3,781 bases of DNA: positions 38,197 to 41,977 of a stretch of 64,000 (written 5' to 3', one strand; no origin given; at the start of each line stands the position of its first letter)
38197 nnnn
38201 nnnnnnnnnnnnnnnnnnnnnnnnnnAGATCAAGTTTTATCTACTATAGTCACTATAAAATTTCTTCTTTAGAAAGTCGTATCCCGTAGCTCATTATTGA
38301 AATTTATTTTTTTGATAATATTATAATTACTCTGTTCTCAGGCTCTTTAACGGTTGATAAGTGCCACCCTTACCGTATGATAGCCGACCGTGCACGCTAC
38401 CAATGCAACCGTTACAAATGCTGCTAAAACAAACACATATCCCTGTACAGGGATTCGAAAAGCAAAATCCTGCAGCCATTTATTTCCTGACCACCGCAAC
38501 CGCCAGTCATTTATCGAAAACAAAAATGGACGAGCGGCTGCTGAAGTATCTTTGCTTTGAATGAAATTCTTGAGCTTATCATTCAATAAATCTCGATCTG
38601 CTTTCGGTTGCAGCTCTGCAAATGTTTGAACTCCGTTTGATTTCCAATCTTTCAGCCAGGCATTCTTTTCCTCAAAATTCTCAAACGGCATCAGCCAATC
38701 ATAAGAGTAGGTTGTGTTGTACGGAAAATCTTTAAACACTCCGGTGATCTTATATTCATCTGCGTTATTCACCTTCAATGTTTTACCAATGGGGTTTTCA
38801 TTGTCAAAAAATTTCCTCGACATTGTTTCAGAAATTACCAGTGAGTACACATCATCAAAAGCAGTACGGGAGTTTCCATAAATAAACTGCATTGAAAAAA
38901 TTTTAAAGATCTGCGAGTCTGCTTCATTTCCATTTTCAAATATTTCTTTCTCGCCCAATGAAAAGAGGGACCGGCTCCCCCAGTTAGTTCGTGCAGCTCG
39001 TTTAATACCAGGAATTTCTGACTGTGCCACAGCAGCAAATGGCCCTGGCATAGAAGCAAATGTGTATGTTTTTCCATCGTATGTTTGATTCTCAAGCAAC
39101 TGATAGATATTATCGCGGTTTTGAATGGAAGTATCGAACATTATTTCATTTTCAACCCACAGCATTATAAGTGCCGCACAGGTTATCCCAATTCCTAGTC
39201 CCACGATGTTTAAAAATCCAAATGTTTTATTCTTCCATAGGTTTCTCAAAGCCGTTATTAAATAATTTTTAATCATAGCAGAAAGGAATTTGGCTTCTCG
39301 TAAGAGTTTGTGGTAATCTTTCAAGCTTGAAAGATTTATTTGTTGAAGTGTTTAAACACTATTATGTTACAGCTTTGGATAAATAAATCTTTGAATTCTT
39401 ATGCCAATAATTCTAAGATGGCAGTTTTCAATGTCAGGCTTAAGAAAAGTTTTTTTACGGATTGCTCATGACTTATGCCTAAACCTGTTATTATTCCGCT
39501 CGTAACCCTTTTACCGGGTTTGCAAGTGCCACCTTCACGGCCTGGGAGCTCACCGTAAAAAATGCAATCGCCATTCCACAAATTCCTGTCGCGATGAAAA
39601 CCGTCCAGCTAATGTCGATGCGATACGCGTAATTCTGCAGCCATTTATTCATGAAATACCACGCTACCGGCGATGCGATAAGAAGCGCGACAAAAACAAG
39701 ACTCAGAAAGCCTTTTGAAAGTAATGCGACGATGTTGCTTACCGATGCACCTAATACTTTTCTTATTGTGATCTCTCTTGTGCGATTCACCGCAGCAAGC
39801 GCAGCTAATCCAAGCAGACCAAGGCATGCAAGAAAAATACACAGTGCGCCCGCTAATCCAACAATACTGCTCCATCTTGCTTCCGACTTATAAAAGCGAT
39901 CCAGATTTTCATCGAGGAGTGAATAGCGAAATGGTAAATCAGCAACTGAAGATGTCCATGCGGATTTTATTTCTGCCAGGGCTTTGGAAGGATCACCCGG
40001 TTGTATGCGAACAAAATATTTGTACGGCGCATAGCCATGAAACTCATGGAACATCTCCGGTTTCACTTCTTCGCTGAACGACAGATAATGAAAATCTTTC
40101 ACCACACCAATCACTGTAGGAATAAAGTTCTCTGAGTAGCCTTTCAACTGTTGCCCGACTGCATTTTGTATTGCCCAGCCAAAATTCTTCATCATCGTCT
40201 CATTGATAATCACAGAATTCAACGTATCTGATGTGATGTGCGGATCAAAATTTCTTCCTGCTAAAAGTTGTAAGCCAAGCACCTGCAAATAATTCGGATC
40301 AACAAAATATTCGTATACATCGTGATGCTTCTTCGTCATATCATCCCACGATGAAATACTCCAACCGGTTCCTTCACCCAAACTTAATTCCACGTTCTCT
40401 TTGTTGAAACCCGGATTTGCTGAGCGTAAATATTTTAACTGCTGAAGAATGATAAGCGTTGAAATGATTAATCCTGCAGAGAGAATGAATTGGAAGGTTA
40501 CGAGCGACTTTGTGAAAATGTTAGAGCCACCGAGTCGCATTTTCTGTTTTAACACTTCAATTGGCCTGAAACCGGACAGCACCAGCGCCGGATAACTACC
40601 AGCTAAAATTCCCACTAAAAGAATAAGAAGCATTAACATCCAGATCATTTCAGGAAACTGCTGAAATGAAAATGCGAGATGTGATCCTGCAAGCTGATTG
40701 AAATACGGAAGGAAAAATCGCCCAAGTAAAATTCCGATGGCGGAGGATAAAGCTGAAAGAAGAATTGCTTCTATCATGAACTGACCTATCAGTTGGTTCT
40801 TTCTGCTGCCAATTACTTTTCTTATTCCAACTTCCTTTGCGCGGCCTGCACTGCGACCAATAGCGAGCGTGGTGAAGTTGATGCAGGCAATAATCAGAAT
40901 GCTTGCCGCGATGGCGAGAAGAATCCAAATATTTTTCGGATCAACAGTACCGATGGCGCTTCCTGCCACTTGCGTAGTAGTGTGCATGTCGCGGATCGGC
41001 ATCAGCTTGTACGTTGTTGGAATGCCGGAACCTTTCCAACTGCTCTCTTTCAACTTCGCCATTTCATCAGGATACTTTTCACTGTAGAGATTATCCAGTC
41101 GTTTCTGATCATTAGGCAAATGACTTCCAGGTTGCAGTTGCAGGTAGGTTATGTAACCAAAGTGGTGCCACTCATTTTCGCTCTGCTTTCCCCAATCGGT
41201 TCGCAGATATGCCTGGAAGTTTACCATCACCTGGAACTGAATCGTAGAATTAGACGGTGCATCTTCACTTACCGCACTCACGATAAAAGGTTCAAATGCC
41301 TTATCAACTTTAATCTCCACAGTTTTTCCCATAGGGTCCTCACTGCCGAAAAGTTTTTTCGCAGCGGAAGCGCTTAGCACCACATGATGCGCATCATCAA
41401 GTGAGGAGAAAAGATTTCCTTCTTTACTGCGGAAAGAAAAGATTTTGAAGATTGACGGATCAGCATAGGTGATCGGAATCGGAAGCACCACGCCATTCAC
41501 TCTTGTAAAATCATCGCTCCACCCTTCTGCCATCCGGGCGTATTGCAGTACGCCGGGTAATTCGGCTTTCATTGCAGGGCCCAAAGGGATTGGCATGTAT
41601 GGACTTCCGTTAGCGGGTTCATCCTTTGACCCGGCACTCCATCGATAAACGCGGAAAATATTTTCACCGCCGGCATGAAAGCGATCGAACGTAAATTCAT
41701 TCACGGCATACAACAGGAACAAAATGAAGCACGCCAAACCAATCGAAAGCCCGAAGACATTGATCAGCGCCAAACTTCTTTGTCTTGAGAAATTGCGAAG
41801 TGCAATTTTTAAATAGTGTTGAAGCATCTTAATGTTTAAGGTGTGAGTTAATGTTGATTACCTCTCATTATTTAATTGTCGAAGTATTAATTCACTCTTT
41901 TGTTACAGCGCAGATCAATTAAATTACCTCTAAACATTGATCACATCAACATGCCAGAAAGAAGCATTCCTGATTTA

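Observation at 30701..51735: One adaptor and one ATPase feed a ~19-kb battery of eight tandem duplicated-FtsX (MacB-type) permease paralogs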

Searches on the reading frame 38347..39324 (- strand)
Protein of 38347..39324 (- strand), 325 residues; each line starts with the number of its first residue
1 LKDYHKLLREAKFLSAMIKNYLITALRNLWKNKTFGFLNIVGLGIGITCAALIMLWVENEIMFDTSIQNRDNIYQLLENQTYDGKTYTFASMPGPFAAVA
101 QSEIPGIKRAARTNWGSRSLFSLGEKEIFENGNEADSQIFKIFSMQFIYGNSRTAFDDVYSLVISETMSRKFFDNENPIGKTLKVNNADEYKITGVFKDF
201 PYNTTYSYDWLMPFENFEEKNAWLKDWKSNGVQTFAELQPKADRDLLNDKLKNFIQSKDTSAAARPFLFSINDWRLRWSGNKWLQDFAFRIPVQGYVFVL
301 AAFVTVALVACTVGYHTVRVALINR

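Call 3: search_protein_families(library=pfam, proteins=[window:38347-39324:-])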
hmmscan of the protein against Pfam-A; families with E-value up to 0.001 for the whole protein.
window:38347-39324:- (325 aa): 1 family
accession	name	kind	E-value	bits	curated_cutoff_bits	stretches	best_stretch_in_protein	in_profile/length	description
PF12704.14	MacB_PCD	-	6.4e-24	85.8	27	1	37-253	2-206/207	MacB-like periplasmic core domain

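Call 6: search_protein_families(library=ncbifam, proteins=[window:38347-39324:-])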
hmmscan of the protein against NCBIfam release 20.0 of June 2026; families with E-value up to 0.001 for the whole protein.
window:38347-39324:- (325 aa): 2 families
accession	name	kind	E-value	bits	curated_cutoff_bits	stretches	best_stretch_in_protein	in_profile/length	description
TIGR03434.1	ADOP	subfamily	9.7e-12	43.8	622.3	1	24-312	7-287/803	ADOP family duplicated permease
NF038008.1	ABC_perm_DarB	equivalog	3.6e-06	25.2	700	1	39-258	15-229/777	darobactin export ABC transporter permease subunit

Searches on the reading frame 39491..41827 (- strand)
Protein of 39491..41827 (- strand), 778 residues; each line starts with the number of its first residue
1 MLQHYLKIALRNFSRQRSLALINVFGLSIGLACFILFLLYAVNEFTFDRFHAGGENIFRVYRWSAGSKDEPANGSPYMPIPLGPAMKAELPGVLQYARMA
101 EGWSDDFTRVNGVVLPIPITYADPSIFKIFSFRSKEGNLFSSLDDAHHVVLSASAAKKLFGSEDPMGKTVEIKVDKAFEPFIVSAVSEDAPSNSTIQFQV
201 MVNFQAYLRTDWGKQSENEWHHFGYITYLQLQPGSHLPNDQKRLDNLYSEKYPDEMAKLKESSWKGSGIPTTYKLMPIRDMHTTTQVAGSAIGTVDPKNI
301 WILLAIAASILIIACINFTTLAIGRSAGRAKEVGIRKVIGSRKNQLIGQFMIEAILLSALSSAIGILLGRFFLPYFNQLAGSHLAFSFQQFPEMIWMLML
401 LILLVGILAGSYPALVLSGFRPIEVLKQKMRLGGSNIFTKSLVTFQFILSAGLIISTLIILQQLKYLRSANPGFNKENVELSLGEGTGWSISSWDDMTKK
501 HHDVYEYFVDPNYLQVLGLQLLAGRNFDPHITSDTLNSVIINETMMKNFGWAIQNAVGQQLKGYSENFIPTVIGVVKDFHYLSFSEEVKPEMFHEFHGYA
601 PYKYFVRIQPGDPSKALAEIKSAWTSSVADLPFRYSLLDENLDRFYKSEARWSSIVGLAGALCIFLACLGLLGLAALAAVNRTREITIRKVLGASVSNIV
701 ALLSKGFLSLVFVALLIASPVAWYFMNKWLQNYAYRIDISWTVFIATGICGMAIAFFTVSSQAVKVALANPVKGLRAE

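Call 3: search_protein_families(library=pfam, proteins=[window:39491-41827:-])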
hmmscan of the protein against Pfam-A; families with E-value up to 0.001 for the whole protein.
window:39491-41827:- (778 aa): 2 families
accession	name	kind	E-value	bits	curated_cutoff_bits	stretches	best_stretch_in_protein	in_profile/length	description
PF12704.14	MacB_PCD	-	7.1e-32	111.8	27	2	21-245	2-205/207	MacB-like periplasmic core domain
PF02687.27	FtsX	-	1.3e-19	70.8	25.5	2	306-418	3-116/120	FtsX-like permease C-terminal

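Call 6: search_protein_families(library=ncbifam, proteins=[window:39491-41827:-])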
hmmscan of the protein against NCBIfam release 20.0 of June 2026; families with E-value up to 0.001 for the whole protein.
window:39491-41827:- (778 aa): 4 families
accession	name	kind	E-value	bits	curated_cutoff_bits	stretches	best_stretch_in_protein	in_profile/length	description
TIGR03434.1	ADOP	subfamily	2.5e-77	260.7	622.3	2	499-778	522-803/803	ADOP family duplicated permease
NF038008.1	ABC_perm_DarB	equivalog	4.6e-22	77.8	700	2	20-479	12-452/777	darobactin export ABC transporter permease subunit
NF007826.0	PRK10535.1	equivalog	3.2e-13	48.8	966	1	302-427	523-646/648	macrolide ABC transporter ATP-binding protein/permease MacB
NF038347.1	FtsX_Gpos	exception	1.5e-07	31.1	225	1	300-412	174-285/296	permease-like cell division protein FtsX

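Call 13: find_encoding_contigs(protein=window:39491-41827:-, flank=10000, max_places=6)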
Protein window:39491-41827:- (778 aa): 3 contigs read that carry it; 1 place shown.
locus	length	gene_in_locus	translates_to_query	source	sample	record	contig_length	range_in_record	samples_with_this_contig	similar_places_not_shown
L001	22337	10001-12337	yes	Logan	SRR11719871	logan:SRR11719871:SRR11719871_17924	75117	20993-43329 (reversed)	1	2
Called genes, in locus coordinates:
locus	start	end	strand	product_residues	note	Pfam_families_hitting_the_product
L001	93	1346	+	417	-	PF25989:YknX_C (faint), PF25967:RND-MFP_C (weak)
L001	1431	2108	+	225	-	PF02463:SMC_N (weak), PF00005:ABC_tran, PF13304:AAA_21 (faint)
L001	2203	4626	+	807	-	PF12704:MacB_PCD, PF02687:FtsX, PF12704:MacB_PCD, PF02687:FtsX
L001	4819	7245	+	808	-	PF12704:MacB_PCD, PF02687:FtsX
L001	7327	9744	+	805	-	PF12704:MacB_PCD, PF02687:FtsX, PF12704:MacB_PCD, PF02687:FtsX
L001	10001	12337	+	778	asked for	PF12704:MacB_PCD, PF02687:FtsX, PF12704:MacB_PCD (weak), PF02687:FtsX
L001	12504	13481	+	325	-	PF12704:MacB_PCD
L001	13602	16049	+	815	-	PF12704:MacB_PCD, PF02687:FtsX, PF12704:MacB_PCD, PF02687:FtsX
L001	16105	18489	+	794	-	PF12704:MacB_PCD, PF02687:FtsX, PF12704:MacB_PCD, PF02687:FtsX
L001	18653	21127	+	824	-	PF12704:MacB_PCD, PF02687:FtsX, PF12704:MacB_PCD, PF02687:FtsX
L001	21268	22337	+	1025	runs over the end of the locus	PF14870:PSII_BNR (faint), PF02012:BNR (faint), PF13088:BNR_2 (faint), PF15902:Sortilin-Vps10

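Call 14: find_related_loci(query=window:39491-41827:-, collection=genome_contigs, flank=10000)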
Query window:39491-41827:- (778 aa) in genome_contigs; peptide patterns used: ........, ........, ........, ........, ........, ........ (x = any residue, [..] = any of these).
273 stretches matched a pattern; 253 encode a relative of the query (tblastn E <= 1e-3); the best 80 are kept; 80 distinct loci.
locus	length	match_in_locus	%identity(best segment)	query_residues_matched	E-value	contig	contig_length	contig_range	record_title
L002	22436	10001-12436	56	1-778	0e+0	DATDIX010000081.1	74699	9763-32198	MAG TPA_asm: Chitinophagaceae bacterium isolate SMAG_U315 k141_309837, whole genome shotgun sequence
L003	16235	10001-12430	58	1-778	0e+0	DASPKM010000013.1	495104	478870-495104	MAG TPA_asm: Chitinophagaceae bacterium isolate SMAG_U12036 k141_899643, whole genome shotgun sequence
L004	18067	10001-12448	55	1-778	0e+0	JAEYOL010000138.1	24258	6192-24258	MAG: Bacteroidetes bacterium isolate OH_CBB_151 k127_1460272, whole genome shotgun sequence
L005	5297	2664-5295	56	1-778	0e+0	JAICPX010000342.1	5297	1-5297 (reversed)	MAG: Chitinophagaceae bacterium isolate TY_HY_2_bin.2 k141_4363810_length_5297_cov_8.0000, whole genome shotgun sequence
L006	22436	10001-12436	56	1-778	0e+0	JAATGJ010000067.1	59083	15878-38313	MAG: Chitinophagales bacterium isolate bin_325 k141_2073845, whole genome shotgun sequence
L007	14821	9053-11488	56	1-778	0e+0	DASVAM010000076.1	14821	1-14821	MAG TPA_asm: Chitinophagaceae bacterium isolate SMAG_U1952 k141_1358820, whole genome shotgun sequence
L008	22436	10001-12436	55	1-778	0e+0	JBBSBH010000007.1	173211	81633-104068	MAG: Chitinophagales bacterium isolate La6_metabat2.112 La6_metabat2.112_K_253295_L_173211_cov_53.4568, whole genome sho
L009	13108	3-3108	55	1-778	0e+0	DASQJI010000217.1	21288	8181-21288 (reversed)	MAG TPA_asm: Parafilimonas sp. isolate SMAG_U11882 k141_1864429, whole genome shotgun sequence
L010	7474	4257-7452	56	1-778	0e+0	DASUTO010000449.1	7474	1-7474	MAG TPA_asm: Chitinophagaceae bacterium isolate SMAG_U1765 k141_1520509, whole genome shotgun sequence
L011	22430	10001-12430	55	1-778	0e+0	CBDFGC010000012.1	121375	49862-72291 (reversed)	MAG: Chitinophagaceae bacterium isolate 413e2669-0194-4754-a649-15a072f65956 genome assembly, contig: contig_12, whole g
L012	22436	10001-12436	55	1-778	0e+0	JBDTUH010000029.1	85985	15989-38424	MAG: Chitinophagaceae bacterium isolate cluster3_bin.4 NODE_501_length_85985_cov_14.433143, whole genome shotgun sequenc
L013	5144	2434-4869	56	1-778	0e+0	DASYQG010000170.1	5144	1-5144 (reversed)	MAG TPA_asm: Chitinophagaceae bacterium isolate SMAG_U4479 k141_1834767, whole genome shotgun sequence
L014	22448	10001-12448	55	1-778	0e+0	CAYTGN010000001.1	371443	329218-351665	MAG TPA_asm: uncultured Chitinophaga sp. isolate SRP329715_co2_385 genome assembly, contig: NODE_28_length_371443_cov_12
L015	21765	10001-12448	56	1-778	0e+0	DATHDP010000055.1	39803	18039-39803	MAG TPA_asm: Chitinophagaceae bacterium isolate SMAG_U12397 k141_96333, whole genome shotgun sequence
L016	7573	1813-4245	54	1-778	0e+0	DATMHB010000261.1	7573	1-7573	MAG TPA_asm: Flavisolibacter sp. isolate SMAG_U13504 k141_114429, whole genome shotgun sequence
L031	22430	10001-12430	50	1-778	0e+0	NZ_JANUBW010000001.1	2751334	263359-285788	Niastella sp. OAS944 Ga0395978_01, whole genome shotgun sequence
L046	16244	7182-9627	51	1-778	0e+0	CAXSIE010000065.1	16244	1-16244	MAG: uncultured Flavihumibacter sp. isolate private_X4_metawrap_bin.5 genome assembly, contig: private_X4_metawrap_bin.5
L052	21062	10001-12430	36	1-778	6e-150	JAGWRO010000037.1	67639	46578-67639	MAG: Bacteroidota bacterium isolate REEB328 k141_1945265, whole genome shotgun sequence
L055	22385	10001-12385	36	1-778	3e-149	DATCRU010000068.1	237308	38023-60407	MAG TPA_asm: Mucilaginibacter sp. isolate SMAG_U7287 k141_353966, whole genome shotgun sequence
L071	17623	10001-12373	34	1-778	6e-142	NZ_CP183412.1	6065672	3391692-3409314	Mucilaginibacter sp. NFX135 chromosome, complete genome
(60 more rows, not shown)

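Call 27: search_protein_families(library=pfam, proteins=[L031:1791-3140:-, L031:3412-4788:-, L031:18723-20216:+, L031:17836-18579:+, L002:18198-19625:+, L055:2411-3763:-, L055:3750-5153:-, L071:12458-13510:+, L052:12596-13282:+, L031:20648-21523:+], max_evalue=0.00001)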
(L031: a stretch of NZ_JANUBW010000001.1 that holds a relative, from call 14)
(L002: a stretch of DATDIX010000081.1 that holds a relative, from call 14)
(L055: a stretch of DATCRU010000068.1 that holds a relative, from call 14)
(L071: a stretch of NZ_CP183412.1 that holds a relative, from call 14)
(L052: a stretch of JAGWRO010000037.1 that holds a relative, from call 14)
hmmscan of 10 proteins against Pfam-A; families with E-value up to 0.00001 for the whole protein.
L031:1791-3140:- (450 aa): 1 family
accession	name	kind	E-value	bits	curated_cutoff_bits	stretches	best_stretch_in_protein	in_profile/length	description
PF02518.31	HATPase_c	-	1.2e-22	80.8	26.4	1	346-448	2-105/111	Histidine kinase-, DNA gyrase B-, and HSP90-like ATPase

L031:3412-4788:- (459 aa): 8 families
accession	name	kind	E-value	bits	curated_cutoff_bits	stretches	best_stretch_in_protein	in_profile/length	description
PF00158.32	Sigma54_activat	-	1.4e-64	217.3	20.2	1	157-322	2-167/168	Sigma-54 interaction domain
PF25601.1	AAA_lid_14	-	3.8e-21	75.1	27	1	328-406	1-79/87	AAA+ ATPase lid domain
PF14532.12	Sigma54_activ_2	-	1.4e-20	74.3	25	1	157-327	1-138/138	Sigma-54 interaction domain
PF00072.30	Response_reg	-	3.5e-19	69.4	30.2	1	15-129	1-110/111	Response regulator receiver domain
PF02954.25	HTH_8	-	2.5e-14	53.1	22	1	418-457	3-42/42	Bacterial regulatory protein, Fis family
PF07728.20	AAA_5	-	1.3e-07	32.2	22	1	179-299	1-124/139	AAA domain (dynein-related subfamily)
PF00004.35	AAA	-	1.9e-06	28.8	21.2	1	180-299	1-111/131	ATPase family associated with various cellular activities (AAA)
PF18024.7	HTH_50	-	5.4e-06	26.4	27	1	417-459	8-49/50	Helix-turn-helix domain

L031:18723-20216:+ (498 aa): 1 family
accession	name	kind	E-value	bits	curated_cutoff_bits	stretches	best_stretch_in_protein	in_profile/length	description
PF02321.23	OEP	-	1.7e-58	198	22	2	301-484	4-177/187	Outer membrane efflux protein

L031:17836-18579:+ (248 aa): 2 families
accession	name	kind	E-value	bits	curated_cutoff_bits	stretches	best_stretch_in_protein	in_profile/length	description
PF00005.33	ABC_tran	-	6.3e-35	121.2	25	1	48-196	1-136/137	ABC transporter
PF13304.12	AAA_21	-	1.5e-10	42.1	27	0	166-227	235-299/304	AAA domain, putative AbiEii toxin, Type IV TA system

L002:18198-19625:+ (476 aa): 1 family
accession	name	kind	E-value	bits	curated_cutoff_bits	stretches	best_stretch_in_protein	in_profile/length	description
PF02321.23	OEP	-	3.9e-51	174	22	2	246-461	2-176/187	Outer membrane efflux protein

L055:2411-3763:- (451 aa): 2 families
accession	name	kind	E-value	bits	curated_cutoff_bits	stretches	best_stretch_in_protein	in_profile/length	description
PF02518.31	HATPase_c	-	1.1e-22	81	26.4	1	345-447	2-105/111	Histidine kinase-, DNA gyrase B-, and HSP90-like ATPase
PF14501.12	HATPase_c_5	-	1.3e-06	28.7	22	1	351-440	8-93/102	GHKL domain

L055:3750-5153:- (468 aa): 7 families
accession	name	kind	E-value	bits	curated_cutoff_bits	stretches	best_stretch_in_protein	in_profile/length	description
PF00158.32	Sigma54_activat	-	7e-67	224.7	20.2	1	165-331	1-167/168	Sigma-54 interaction domain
PF25601.1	AAA_lid_14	-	7.1e-24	83.9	27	1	337-419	1-83/87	AAA+ ATPase lid domain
PF00072.30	Response_reg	-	1.1e-21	77.5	30.2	1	26-140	1-110/111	Response regulator receiver domain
PF14532.12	Sigma54_activ_2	-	1.4e-21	77.6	25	1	166-336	1-138/138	Sigma-54 interaction domain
PF02954.25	HTH_8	-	2.9e-14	52.9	22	1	427-466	3-42/42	Bacterial regulatory protein, Fis family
PF00004.35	AAA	-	3e-08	34.6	21.2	1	189-318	1-123/131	ATPase family associated with various cellular activities (AAA)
PF07728.20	AAA_5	-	1.7e-07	31.7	22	1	188-309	1-125/139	AAA domain (dynein-related subfamily)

L071:12458-13510:+ (351 aa): 1 family
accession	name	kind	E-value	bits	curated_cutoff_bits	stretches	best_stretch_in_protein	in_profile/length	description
PF13349.12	DUF4097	-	3.1e-09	37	22.9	1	189-328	79-226/247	Toastrack DUF4097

L052:12596-13282:+ (229 aa): 0 families

L031:20648-21523:+ (292 aa): 1 family
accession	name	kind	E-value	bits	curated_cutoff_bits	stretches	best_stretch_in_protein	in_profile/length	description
PF04072.20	LCM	-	3.3e-35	122.1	22.3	1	22-189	1-186/187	Leucine carboxyl methyltransferase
